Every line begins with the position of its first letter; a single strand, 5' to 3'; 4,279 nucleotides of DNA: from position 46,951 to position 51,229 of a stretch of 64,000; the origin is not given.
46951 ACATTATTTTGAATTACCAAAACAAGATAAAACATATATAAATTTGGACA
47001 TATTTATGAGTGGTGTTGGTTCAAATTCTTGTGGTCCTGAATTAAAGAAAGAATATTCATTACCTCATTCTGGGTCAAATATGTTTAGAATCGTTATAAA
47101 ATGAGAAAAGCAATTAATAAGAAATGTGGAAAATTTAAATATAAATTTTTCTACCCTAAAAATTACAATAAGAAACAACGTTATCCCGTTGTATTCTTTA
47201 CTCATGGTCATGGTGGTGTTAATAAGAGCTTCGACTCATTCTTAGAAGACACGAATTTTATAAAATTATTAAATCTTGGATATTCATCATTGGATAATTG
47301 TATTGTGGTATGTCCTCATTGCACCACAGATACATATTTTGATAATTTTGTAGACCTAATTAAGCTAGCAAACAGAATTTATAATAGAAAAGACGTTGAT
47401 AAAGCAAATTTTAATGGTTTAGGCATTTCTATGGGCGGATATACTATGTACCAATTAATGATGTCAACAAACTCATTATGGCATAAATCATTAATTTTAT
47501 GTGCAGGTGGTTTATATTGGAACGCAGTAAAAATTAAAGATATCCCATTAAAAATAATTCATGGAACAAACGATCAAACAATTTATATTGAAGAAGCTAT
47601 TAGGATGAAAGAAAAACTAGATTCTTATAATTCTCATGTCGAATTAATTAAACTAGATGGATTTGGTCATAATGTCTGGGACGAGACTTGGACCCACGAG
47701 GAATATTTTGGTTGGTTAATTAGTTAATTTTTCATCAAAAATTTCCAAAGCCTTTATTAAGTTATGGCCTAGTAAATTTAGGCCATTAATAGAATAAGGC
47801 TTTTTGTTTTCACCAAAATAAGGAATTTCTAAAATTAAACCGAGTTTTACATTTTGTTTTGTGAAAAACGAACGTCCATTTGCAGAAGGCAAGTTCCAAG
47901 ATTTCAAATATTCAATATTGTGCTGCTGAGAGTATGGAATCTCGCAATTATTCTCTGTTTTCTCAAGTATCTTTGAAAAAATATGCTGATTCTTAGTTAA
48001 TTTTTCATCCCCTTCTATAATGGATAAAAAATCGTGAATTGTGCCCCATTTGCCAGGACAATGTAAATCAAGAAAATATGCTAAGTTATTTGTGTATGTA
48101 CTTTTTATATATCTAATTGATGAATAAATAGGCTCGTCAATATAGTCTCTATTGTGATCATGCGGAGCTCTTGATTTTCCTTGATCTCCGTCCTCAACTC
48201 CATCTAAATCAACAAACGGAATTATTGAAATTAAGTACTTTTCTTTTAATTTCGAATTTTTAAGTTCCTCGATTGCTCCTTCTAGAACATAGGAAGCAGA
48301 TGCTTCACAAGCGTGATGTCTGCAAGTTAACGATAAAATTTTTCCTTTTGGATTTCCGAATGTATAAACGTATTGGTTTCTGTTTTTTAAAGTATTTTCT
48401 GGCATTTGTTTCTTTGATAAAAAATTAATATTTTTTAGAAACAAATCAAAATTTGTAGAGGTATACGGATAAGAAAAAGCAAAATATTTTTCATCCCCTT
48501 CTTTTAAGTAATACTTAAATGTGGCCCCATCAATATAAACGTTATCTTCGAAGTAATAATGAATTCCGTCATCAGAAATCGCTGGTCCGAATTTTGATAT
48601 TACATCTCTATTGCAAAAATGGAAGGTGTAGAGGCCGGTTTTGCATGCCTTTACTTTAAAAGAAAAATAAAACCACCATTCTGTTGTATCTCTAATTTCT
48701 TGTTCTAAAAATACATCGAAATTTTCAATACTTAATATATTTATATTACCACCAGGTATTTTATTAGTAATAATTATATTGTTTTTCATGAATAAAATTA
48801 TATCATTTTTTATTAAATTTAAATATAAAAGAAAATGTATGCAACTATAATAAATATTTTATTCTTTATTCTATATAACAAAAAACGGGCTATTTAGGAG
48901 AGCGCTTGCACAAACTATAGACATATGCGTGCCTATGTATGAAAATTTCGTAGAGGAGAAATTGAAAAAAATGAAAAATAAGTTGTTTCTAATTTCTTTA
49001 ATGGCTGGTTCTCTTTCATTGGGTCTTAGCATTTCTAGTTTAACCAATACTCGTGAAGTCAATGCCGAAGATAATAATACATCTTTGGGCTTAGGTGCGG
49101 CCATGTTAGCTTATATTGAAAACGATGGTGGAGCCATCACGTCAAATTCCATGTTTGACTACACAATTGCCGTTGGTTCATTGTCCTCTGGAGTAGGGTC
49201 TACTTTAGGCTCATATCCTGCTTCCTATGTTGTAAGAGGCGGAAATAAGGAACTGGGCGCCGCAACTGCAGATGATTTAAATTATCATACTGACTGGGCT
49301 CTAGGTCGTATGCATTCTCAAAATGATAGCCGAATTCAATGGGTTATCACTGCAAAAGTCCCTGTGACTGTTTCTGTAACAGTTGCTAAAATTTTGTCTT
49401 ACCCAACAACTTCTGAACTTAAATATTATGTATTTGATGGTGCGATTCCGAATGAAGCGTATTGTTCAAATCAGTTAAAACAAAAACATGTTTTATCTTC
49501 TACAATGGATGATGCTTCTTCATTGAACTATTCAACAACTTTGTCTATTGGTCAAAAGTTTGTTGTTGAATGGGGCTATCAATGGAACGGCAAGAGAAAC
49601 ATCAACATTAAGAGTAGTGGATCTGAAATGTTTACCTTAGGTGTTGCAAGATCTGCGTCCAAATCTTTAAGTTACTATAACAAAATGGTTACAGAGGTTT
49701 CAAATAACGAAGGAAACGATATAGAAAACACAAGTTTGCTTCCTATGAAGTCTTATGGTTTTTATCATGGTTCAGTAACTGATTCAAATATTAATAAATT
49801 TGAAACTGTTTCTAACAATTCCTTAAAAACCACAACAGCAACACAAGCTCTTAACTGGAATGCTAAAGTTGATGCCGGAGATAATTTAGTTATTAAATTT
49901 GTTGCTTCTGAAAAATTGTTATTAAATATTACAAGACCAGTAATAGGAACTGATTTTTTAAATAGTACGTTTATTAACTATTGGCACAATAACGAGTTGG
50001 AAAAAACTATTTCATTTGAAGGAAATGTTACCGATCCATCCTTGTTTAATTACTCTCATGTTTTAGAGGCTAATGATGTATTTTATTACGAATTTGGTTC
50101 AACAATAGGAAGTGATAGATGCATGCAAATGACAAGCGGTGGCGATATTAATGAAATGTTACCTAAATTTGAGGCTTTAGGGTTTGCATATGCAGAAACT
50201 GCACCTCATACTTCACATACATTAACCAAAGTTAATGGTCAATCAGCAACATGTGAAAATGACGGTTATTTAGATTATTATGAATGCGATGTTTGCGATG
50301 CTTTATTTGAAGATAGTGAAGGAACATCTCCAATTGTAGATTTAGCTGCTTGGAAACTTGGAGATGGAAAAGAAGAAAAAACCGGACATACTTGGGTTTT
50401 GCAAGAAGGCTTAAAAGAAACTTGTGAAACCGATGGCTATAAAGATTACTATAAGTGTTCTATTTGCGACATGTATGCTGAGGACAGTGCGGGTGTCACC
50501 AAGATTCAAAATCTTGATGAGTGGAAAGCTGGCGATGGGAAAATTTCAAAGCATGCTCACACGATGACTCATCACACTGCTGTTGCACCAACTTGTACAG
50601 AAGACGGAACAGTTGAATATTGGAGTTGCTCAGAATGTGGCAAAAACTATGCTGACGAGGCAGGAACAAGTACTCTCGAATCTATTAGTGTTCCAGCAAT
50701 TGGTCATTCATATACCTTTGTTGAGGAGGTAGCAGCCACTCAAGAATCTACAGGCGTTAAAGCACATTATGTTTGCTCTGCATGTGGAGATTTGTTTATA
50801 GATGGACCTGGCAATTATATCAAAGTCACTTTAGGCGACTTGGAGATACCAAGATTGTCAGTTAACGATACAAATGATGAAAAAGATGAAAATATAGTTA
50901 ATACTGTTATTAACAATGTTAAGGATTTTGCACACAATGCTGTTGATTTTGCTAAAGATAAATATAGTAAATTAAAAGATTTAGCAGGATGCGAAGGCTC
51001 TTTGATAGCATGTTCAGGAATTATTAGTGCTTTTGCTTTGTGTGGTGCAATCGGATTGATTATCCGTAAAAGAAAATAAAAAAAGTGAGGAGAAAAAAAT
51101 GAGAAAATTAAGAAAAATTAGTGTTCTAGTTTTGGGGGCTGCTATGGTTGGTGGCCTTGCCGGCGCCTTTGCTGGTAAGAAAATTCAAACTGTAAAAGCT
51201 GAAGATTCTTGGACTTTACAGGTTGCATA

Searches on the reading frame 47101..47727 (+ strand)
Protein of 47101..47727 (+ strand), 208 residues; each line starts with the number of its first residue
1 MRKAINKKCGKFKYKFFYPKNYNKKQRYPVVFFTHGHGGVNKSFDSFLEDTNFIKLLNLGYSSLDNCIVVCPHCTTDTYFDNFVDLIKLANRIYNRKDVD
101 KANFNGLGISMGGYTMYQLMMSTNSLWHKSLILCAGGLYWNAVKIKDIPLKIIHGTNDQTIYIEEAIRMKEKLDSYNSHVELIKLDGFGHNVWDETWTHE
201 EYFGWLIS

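Call 83: search_protein_families(library=pfam, proteins=[window:47101-47727:+], max_evalue=0.00001)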
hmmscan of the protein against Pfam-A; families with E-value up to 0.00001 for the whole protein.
window:47101-47727:+ (208 aa): 1 family
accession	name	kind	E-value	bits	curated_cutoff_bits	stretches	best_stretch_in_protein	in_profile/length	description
PF00326.27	Peptidase_S9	-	6e-07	29.6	22.6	0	82-128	44-90/213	Prolyl oligopeptidase family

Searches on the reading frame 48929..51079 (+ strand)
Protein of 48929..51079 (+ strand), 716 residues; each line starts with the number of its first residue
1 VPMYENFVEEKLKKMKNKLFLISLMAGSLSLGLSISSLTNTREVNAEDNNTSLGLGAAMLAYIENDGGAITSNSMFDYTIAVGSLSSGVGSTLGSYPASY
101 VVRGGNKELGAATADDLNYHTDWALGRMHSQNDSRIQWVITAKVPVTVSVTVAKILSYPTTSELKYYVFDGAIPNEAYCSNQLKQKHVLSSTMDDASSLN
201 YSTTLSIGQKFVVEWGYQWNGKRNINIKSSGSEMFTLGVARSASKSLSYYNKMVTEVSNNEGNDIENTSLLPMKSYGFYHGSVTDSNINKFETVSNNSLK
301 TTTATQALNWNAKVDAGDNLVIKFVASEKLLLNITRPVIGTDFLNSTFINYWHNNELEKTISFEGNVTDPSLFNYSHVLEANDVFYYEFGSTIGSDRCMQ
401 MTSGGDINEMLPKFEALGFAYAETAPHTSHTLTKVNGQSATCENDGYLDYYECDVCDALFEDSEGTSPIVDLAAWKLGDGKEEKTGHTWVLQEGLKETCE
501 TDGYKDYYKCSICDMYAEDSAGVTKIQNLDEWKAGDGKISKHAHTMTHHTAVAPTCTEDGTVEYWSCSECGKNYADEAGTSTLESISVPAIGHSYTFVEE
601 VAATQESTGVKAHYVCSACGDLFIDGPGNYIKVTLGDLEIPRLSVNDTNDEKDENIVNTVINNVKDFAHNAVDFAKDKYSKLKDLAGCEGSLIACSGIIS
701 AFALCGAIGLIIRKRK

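Call 83: search_protein_families(library=pfam, proteins=[window:48929-51079:+], max_evalue=0.00001)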
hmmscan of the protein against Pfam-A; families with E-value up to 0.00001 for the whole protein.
window:48929-51079:+ (716 aa): 1 family
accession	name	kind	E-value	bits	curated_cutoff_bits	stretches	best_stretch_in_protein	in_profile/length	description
PF23674.1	RYYR-CCHC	-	3.3e-07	30.6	27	0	499-550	31-77/79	RYYR-CCHC domain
